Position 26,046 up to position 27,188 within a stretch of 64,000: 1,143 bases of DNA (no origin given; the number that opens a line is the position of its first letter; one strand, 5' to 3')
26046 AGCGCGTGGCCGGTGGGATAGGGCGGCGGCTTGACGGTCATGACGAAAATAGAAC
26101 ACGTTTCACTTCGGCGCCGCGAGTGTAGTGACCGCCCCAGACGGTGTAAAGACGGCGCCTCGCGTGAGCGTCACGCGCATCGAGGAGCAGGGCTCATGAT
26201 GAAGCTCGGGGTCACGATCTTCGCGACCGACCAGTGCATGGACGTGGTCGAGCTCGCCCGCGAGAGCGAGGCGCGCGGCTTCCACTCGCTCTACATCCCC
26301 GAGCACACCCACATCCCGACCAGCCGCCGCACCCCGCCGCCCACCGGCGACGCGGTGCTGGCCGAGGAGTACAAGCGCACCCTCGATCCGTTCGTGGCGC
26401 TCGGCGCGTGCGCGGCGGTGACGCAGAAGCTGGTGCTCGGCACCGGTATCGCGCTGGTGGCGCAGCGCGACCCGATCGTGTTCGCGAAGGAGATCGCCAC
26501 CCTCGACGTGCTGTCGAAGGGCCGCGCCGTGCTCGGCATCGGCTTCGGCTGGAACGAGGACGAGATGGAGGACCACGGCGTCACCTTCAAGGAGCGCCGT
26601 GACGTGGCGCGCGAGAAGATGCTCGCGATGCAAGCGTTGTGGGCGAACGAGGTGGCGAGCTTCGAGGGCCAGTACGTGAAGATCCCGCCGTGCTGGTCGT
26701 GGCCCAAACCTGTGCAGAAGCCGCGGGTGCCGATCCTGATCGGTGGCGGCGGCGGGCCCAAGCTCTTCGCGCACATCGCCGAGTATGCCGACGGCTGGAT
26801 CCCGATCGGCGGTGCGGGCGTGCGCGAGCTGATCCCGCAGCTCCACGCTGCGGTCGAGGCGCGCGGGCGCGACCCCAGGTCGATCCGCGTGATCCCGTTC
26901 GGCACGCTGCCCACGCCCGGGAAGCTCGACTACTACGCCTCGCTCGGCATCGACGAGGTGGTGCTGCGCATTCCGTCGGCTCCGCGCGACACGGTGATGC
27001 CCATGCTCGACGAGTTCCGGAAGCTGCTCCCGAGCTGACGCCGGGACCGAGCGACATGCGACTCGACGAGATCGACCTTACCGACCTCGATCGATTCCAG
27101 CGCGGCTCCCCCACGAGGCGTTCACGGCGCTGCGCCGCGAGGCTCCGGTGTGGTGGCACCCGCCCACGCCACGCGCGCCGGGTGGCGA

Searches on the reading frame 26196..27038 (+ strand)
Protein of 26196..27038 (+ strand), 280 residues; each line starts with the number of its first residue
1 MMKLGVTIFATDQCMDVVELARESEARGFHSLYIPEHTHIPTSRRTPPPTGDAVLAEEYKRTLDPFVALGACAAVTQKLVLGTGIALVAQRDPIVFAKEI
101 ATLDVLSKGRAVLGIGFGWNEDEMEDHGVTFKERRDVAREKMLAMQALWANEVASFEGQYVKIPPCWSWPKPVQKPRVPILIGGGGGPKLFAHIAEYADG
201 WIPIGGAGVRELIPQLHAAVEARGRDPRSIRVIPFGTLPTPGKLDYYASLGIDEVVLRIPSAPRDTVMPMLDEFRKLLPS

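Call 7: search_protein_families(library=pfam, proteins=[window:26196-27038:+])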
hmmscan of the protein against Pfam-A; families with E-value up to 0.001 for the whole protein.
window:26196-27038:+ (280 aa): 1 family
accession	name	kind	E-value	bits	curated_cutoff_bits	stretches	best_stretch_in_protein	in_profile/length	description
PF00296.26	Bac_luciferase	-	1.6e-50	172.7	27.9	1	15-236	23-226/314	Luciferase-like monooxygenase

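Call 11: find_homologous_proteins(query=window:26196-27038:+, max_evalue=1e-20)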
Query window:26196-27038:+ (280 aa): 7991 proteins with E <= 1e-20 among 8000 candidates; the best 120 are listed.
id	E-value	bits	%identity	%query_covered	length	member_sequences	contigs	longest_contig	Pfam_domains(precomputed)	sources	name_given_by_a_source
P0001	7.8e-187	637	100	100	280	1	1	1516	PF00296.27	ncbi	-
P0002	3.9e-186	635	100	100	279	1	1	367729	PF00296.27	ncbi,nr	ncbi:MAG: LLM class F420-dependent oxidoreductase [Deltaproteobacteria bacterium]|nr:LLM class F420-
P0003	8.0e-184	628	98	100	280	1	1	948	PF00296.27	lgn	-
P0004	1.2e-180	617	97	99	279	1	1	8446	PF00296.27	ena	-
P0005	1.5e-180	617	97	99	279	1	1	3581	PF00296.27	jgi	-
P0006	1.0e-168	578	89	99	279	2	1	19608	PF00296.27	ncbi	-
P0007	6.1e-168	575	88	99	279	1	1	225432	PF00296.27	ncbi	ncbi:MAG: LLM class F420-dependent oxidoreductase [bacterium]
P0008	2.0e-167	574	88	99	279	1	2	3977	PF00296.27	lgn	-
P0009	5.9e-136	470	73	100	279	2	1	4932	PF00296.27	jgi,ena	-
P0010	4.6e-135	468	72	99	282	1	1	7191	PF00296.27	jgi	jgi:probable F420-dependent oxidoreductase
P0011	5.0e-135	467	73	99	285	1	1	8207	PF00296.27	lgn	-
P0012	7.7e-135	467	72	100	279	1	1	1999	PF00296.27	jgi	jgi:probable F420-dependent oxidoreductase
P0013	3.4e-134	465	74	98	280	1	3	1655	PF00296.27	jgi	jgi:probable F420-dependent oxidoreductase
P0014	6.0e-134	464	73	99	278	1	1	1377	PF00296.27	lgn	-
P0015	2.3e-133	462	73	98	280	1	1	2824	PF00296.27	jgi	jgi:probable F420-dependent oxidoreductase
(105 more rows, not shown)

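Call 13: find_related_loci(query=window:26196-27038:+, collection=genome_contigs, flank=6000)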
Query window:26196-27038:+ (280 aa) in genome_contigs; peptide patterns used: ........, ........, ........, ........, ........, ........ (x = any residue, [..] = any of these).
600 stretches matched a pattern (row limit reached: there are more); 550 encode a relative of the query (tblastn E <= 1e-3); the best 80 are kept; 80 distinct loci.
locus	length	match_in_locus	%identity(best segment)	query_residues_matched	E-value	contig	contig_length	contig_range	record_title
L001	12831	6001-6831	88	2-278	2e-160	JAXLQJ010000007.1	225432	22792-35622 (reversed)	MAG: bacterium isolate STL-UNK1 C4.31.fa-7, whole genome shotgun sequence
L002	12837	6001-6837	71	2-280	1e-133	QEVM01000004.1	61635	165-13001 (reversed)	MAG: Proteobacteria bacterium isolate PRO3 J3_scaffold_373, whole genome shotgun sequence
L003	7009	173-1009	68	2-280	8e-130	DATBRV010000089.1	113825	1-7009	MAG TPA_asm: Myxococcota bacterium isolate SMAG_U4138 k141_946849, whole genome shotgun sequence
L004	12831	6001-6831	69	2-278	2e-129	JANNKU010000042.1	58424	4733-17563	MAG: Deltaproteobacteria bacterium isolate SOY_38_metabat_69 SOY_38_k141_2229615, whole genome shotgun sequence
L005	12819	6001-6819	67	2-274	3e-129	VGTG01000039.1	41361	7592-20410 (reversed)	MAG: Deltaproteobacteria bacterium isolate K_DeepCast_65m_m2_035 K_DeepCast_65m_m2_035_Ga0194128_10001441, whole genome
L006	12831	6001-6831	70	2-278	5e-129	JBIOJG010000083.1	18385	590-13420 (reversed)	MAG: Candidatus Binatia bacterium isolate GcC5-6 k141_1033093_length_18385_cov_131.3634, whole genome shotgun sequence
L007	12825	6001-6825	67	2-276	7e-129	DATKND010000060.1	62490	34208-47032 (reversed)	MAG TPA_asm: Myxococcota bacterium isolate SMAG_U14728 k141_2826116, whole genome shotgun sequence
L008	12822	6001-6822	67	2-277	1e-127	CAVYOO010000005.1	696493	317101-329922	MAG: uncultured Acidimicrobiia bacterium isolate MFD05684.bin.2.27 genome assembly, contig: contig_69554, whole genome s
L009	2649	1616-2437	68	1-274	4e-133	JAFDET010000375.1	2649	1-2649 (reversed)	MAG: Deltaproteobacteria bacterium isolate Meg19_46_Bin_213 Meg19_46_Bin_213_scaffold_160066, whole genome shotgun seque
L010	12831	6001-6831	69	2-278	4e-127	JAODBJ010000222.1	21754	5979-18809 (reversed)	MAG: Actinomycetes bacterium isolate RYN_51 scaffold_2647800, whole genome shotgun sequence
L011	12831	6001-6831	68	2-278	4e-127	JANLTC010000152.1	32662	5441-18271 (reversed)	MAG: Deltaproteobacteria bacterium isolate OTE_25_metabat_248 OTE_25_k141_2110521, whole genome shotgun sequence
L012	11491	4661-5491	67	2-278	5e-127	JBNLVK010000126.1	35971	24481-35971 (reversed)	MAG: Myxococcota bacterium isolate JB082 k141_195466, whole genome shotgun sequence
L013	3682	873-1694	67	2-277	7e-130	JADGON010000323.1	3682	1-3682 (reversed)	MAG: Acidimicrobiia bacterium isolate Chersky_806 k127_8834797, whole genome shotgun sequence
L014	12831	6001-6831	66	2-278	4e-126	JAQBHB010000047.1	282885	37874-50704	MAG: Deltaproteobacteria bacterium isolate MAG_452_bin-13 452_bin-13_ctg-047, whole genome shotgun sequence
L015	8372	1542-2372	67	2-278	6e-126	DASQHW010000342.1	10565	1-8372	MAG TPA_asm: Acidimicrobiia bacterium isolate SMAG_U11843 k141_417470, whole genome shotgun sequence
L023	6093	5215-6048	68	2-279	2e-125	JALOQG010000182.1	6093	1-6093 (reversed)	MAG: Myxococcota bacterium isolate Prado149 scaffold_30247, whole genome shotgun sequence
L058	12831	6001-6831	63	2-278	4e-121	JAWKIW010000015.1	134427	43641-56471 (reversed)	MAG: Acidimicrobiales bacterium isolate ABC2.103 ABC2.103.fa-15, whole genome shotgun sequence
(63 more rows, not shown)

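Call 18: find_encoding_contigs(protein=P0002, flank=1000, max_places=3)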
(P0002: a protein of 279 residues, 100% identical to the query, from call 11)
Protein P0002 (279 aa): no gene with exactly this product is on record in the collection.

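Call 19: list_cluster_members(proteins=[P0002, P0007, P0006])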
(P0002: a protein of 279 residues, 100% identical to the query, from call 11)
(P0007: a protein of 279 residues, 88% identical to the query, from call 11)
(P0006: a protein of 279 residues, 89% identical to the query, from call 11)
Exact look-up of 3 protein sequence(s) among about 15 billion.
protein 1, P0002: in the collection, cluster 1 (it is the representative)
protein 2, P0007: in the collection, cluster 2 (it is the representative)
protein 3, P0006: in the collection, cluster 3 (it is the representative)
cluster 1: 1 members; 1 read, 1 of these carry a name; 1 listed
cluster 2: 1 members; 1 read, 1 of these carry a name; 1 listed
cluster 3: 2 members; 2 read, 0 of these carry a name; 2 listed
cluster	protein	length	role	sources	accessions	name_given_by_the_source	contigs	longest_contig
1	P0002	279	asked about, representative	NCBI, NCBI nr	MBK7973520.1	MAG: LLM class F420-dependent oxidoreductase [Deltaproteobacteria bacterium] | LLM class F420-dependent oxidoreductase [Deltaproteobacteria bacterium]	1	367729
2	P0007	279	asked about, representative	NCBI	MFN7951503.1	MAG: LLM class F420-dependent oxidoreductase [bacterium]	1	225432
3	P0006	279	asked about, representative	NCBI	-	-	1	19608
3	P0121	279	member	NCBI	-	-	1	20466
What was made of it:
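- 26199..27038 (+): F420-dependent LLM-class oxidoreductase of the Rv2161c family, first gene of the plus-strand operon. Identical to MBK7973520.1 (call 19).
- On KstR operator / KstR regulon: The source MAG is labelled Deltaproteobacteria (call 19).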

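Call 32: search_solved_structures(query=window:26196-27038:+, max_evalue=0.00001)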
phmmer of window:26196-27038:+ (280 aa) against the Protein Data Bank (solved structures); distinct sequences matched with E-value up to 0.00001: 31.
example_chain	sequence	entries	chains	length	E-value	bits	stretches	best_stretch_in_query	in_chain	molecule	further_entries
8qq8_A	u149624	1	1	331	4.8e-18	68.7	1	63-245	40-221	5,10-methylenetetrahydromethanopterin reductase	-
8qpl_A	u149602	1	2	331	4.8e-18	68.7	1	63-245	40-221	5,10-methylenetetrahydromethanopterin reductase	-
8qpm_A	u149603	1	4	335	4.9e-18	68.6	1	63-245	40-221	5,10-methylenetetrahydromethanopterin reductase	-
9fp4_A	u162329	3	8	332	1.2e-15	60.8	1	62-230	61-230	F420-dependent hydroxymycolic acid dehydrogenase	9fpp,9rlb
3rao_A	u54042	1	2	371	3.7e-14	55.9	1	62-211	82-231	Putative Luciferase-like Monooxygenase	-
1z69_A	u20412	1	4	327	1.1e-12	51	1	64-236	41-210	Coenzyme F420-dependent N(5),N(10)-methylenetetrahydromethanopterin reductase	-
7bip_A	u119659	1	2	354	9.2e-12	48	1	62-205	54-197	Luciferase-like monooxygenase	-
5lxe_A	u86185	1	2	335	1.2e-11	47.7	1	71-224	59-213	F420-dependent glucose-6-phosphate dehydrogenase 1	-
2b81_A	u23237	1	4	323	1.7e-11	47.1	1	48-204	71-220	Luciferase-like monooxygenase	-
3b4y_A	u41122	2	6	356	4.7e-11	45.7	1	71-220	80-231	PROBABLE F420-DEPENDENT GLUCOSE-6-PHOSPHATE DEHYDROGENASE FGD1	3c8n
8cbb_A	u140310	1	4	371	1.5e-10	44.1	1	64-181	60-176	Alkanal monooxygenase alpha chain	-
7jv3_A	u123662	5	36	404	1.3e-09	41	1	64-213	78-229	Alkanesulfonate monooxygenase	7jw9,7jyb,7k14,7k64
1rhc_A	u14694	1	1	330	1.4e-09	40.9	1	15-230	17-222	F420-dependent alcohol dehydrogenase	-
6sgl_AAA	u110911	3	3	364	5.8e-09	38.8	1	56-209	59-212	Pyrimidine monooxygenase RutA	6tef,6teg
6sgg_AAA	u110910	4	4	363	5.9e-09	38.8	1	56-209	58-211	Pyrimidine monooxygenase RutA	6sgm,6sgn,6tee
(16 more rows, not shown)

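Call 46: search_solved_structures(query=L058:871-1626:-, max_evalue=0.00001, show_alignments=1)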
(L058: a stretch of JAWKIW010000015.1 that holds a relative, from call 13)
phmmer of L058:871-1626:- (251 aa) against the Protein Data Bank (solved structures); distinct sequences matched with E-value up to 0.00001: 9.
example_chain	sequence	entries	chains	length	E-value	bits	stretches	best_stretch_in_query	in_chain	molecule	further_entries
6hnz_A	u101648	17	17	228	1.7e-06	31.2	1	54-127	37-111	HTH-type transcriptional regulator EthR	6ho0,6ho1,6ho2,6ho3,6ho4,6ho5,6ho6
1t56_A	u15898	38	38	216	1.8e-06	31.2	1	54-127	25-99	EthR repressor | HTH-type transcriptional regulator EthR | TetR-family transcriptional regulatory repressor protein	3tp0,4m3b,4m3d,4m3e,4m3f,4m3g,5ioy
5eyr_A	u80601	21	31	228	1.9e-06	31.1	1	46-127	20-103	HTH-type transcriptional regulator EthR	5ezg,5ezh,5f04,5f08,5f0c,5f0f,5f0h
1u9n_A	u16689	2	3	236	1.9e-06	31.1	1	44-127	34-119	Transcriptional repressor EthR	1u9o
3g1m_A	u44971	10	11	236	2e-06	31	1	54-127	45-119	TRANSCRIPTIONAL REGULATORY REPRESSOR PROTEIN (TETR-FAMILY) ETHR | HTH-type transcriptional regulator EthR | Transcriptional regulatory repressor protein (TETR-f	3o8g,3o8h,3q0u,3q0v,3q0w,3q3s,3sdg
3g1o_A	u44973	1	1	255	2.4e-06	30.7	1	46-125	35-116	TRANSCRIPTIONAL REGULATORY REPRESSOR PROTEIN (TETR-FAMILY) ETHR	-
3g1l_A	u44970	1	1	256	2.5e-06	30.7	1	48-125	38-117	TRANSCRIPTIONAL REGULATORY REPRESSOR PROTEIN (TETR-FAMILY) ETHR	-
3qpl_A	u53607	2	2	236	2.6e-06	30.6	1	47-109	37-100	HTH-type transcriptional regulator EthR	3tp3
3aqs_A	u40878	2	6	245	3.9e-06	30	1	41-109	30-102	Bacterial regulatory proteins, tetR family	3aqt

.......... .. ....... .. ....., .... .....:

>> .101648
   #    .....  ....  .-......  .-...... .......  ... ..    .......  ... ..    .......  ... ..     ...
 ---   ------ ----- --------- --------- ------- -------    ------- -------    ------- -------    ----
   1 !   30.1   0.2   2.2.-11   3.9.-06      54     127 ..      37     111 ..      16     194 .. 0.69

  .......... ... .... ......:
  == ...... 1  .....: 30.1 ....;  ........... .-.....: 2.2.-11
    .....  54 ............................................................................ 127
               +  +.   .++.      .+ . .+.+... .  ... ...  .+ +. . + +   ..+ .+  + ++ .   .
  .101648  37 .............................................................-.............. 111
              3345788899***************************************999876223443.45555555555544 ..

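Call 50: find_encoding_contigs(protein=P0006, flank=3000, max_places=3)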
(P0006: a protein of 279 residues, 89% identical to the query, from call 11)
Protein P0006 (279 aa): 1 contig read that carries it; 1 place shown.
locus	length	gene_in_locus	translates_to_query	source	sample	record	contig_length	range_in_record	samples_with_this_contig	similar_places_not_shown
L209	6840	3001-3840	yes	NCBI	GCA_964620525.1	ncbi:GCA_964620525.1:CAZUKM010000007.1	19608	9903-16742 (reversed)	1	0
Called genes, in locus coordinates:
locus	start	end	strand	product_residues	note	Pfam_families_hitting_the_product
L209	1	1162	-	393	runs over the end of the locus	PF02771:Acyl-CoA_dh_N, PF02770:Acyl-CoA_dh_M, PF00441:Acyl-CoA_dh_1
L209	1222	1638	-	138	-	PF01575:MaoC_dehydratas, PF13452:FAS1_DH_region (faint)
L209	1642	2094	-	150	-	PF13452:FAS1_DH_region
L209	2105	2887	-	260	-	PF00106:adh_short, PF08659:KR, PF13561:adh_short_C2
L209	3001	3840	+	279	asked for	PF00296:Bac_luciferase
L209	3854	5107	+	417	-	PF00067:p450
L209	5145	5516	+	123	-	PF12680:SnoaL_2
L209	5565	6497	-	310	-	PF04116:FA_hydroxylase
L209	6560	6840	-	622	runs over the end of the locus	-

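Call 51: find_encoding_contigs(protein=P0008, flank=3000, max_places=3)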
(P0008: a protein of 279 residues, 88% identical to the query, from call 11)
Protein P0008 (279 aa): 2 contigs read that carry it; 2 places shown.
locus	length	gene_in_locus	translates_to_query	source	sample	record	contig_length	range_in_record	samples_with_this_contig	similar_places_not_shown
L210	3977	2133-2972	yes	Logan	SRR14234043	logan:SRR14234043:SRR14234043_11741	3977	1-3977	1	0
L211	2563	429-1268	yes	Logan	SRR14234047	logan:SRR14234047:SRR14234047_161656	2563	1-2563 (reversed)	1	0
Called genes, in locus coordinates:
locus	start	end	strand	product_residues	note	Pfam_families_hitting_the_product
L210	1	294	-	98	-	?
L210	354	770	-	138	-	PF01575:MaoC_dehydratas, PF13452:FAS1_DH_region (faint)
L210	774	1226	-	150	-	PF13452:FAS1_DH_region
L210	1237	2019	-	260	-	PF00106:adh_short, PF08659:KR, PF13561:adh_short_C2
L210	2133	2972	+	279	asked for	PF00296:Bac_luciferase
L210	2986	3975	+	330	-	?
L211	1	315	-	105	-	?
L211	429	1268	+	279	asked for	PF00296:Bac_luciferase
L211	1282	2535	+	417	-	PF00067:p450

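Call 52: find_encoding_contigs(protein=P0004, flank=3000, max_places=3)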
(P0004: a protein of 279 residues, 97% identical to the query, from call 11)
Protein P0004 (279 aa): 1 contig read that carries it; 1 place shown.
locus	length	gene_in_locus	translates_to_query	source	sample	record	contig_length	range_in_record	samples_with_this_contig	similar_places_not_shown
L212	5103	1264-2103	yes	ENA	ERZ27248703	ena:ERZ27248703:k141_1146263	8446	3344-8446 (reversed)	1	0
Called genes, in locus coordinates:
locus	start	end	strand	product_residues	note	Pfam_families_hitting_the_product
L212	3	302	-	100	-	?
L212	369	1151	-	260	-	PF00106:adh_short, PF08659:KR, PF13561:adh_short_C2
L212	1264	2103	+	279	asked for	PF00296:Bac_luciferase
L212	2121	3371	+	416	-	PF00067:p450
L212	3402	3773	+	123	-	PF13577:SnoaL_4 (faint), PF14534:DUF4440 (faint), PF12680:SnoaL_2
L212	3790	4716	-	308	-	PF04116:FA_hydroxylase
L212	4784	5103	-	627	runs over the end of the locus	-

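Call 57: search_protein_families(library=ncbifam, proteins=[window:26199-27038:+, L023:1658-5128:-], max_evalue=1e-10)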
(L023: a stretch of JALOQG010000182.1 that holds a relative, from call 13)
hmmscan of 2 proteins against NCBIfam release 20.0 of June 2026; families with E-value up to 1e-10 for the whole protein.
window:26199-27038:+ (279 aa): 26 families (the best 25 are shown)
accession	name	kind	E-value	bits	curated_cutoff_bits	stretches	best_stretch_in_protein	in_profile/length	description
TIGR03619.1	F420_Rv2161c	subfamily_domain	1.2e-72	244.5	166.9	1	18-257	2-246/247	TIGR03619 family F420-dependent LLM class oxidoreductase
TIGR03560.1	F420_Rv1855c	subfamily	1.1e-39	136.6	231.4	1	12-230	11-223/227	TIGR03560 family F420-dependent LLM class oxidoreductase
TIGR03621.1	F420_MSMEG_2516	subfamily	3.6e-29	101.8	213.15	1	63-198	41-171/295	TIGR03621 family F420-dependent LLM class oxidoreductase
TIGR03571.1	lucif_BA3436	subfamily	1.4e-26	93.5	303.9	1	15-202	32-206/304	TIGR03571 family LLM class oxidoreductase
NF002619.0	PRK02271.1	equivalog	1e-20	74.3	276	1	62-231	40-207/329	5,10-methylenetetrahydromethanopterin reductase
TIGR03555.1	F420_mer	equivalog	1e-19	71.1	348.7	1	65-232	41-207/325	5,10-methylenetetrahydromethanopterin reductase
TIGR03559.1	F420_Rv3520c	subfamily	1.8e-18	66.7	335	1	53-203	31-189/325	LLM class F420-dependent oxidoreductase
TIGR03564.1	F420_MSMEG_4879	subfamily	1.8e-17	63.8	234.25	1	61-227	23-191/265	TIGR03564 family F420-dependent LLM class oxidoreductase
TIGR03617.1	F420_MSMEG_2256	subfamily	5.8e-17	61.6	278.15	1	53-232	12-198/318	TIGR03617 family F420-dependent LLM class oxidoreductase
TIGR03856.1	F420_MSMEG_2906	subfamily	5.3e-16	58.9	243.7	1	24-254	26-227/249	LLM class F420-dependent oxidoreductase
TIGR04020.1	seco_metab_LLM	subfamily_domain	6.4e-16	58.4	244.45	1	63-195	52-183/341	MupA/Atu3671 family FMN-dependent luciferase-like monooxygenase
TIGR04465.1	ArgArg_F420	equivalog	8.5e-16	57.9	470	1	61-228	93-261/364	F420-dependent hydroxymycolic acid dehydrogenase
TIGR03557.1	F420_G6P_family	subfamily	2.4e-15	56.5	210.4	1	14-202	13-187/316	TIGR03557 family F420-dependent LLM class oxidoreductase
TIGR04021.1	LLM_DMSO2_sfnG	equivalog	6.6e-15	55.3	382.95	1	70-227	69-229/350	dimethylsulfone monooxygenase SfnG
TIGR03854.1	F420_MSMEG_3544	hypoth_equivalog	1.8e-14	53.7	295.6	1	58-224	37-203/290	TIGR03854 family LLM class F420-dependent oxidoreductase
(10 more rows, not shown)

L023:1658-5128:- (1156 aa): 8 families
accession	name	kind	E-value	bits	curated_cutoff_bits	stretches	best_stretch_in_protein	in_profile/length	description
NF009589.0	PRK13030.1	subfamily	0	1613.2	816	1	5-1153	14-1158/1170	indolepyruvate ferredoxin oxidoreductase family protein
NF009588.0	PRK13029.1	subfamily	0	1577.2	952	1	3-1154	12-1178/1196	indolepyruvate ferredoxin oxidoreductase family protein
TIGR03336.1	IOR_alpha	equivalog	1e-44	152.9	650.9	1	105-677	66-587/595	indolepyruvate ferredoxin oxidoreductase subunit alpha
NF005322.0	PRK06853.1-2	equivalog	1.3e-19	70.8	237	1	722-921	6-194/197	indolepyruvate oxidoreductase subunit beta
TIGR03334.1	IOR_beta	equivalog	6.7e-14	52.3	205.8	1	723-916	2-187/189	indolepyruvate ferredoxin oxidoreductase subunit beta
NF006179.0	PRK08312.1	subfamily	4.5e-12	45.8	348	0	719-1029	9-338/514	indolepyruvate oxidoreductase subunit beta family protein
NF005323.0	PRK06853.1-3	equivalog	5.4e-12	46.1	238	1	722-918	7-193/197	indolepyruvate oxidoreductase subunit beta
NF005326.0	PRK06853.1-6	equivalog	7.9e-12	45.4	348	1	721-923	3-199/202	indolepyruvate oxidoreductase subunit beta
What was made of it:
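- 26199..27038 (+): TIGR03619 at 244.5 bits against a cut-off of 166.9 (call 57).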
